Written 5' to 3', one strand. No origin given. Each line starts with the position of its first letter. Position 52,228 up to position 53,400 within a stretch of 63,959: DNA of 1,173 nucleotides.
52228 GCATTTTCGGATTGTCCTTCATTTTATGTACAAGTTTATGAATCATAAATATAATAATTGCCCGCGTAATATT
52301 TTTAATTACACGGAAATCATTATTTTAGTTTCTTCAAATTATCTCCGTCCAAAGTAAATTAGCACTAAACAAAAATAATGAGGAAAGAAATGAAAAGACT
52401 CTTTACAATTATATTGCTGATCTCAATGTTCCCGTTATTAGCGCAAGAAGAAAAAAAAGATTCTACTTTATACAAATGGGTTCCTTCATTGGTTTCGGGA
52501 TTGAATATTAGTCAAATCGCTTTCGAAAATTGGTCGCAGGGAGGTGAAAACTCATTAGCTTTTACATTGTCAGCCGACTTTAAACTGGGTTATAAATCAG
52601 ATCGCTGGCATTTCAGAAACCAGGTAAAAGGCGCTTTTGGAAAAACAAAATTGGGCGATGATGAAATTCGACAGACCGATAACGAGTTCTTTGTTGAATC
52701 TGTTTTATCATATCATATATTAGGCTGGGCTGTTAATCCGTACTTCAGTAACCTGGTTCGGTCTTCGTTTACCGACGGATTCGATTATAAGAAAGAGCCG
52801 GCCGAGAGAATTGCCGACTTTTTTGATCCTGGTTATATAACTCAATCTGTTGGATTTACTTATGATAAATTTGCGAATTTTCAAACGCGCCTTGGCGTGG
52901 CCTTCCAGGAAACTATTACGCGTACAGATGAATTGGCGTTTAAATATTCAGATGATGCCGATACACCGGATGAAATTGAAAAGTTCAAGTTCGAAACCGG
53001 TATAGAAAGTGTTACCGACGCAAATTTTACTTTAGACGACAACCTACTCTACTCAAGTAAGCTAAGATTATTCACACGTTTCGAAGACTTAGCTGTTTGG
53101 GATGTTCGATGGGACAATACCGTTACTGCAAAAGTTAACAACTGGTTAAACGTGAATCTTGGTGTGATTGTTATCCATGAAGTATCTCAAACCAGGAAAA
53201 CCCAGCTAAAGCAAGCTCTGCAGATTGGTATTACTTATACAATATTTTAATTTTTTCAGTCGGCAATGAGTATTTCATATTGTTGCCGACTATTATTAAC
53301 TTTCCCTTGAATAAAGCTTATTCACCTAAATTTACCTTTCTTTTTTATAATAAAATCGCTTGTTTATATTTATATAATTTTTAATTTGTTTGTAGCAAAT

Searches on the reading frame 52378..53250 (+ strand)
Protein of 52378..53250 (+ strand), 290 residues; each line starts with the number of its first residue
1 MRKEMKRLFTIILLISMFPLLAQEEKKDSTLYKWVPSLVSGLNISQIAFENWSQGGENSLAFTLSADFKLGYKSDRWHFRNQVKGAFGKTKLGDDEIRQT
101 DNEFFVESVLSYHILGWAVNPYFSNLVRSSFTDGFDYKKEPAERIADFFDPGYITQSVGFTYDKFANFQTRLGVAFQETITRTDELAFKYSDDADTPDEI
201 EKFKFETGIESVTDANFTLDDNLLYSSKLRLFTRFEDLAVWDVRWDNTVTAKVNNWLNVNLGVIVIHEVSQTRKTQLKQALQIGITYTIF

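Call 46: search_protein_families(library=pfam, proteins=[window:52378-53250:+], max_evalue=0.00001)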
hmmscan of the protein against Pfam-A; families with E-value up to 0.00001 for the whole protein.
window:52378-53250:+ (290 aa): 1 family
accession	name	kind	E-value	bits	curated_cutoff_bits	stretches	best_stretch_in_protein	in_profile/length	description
PF11276.14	DUF3078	-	5e-18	65.7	25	1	44-135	1-92/92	Protein of unknown function (DUF3078)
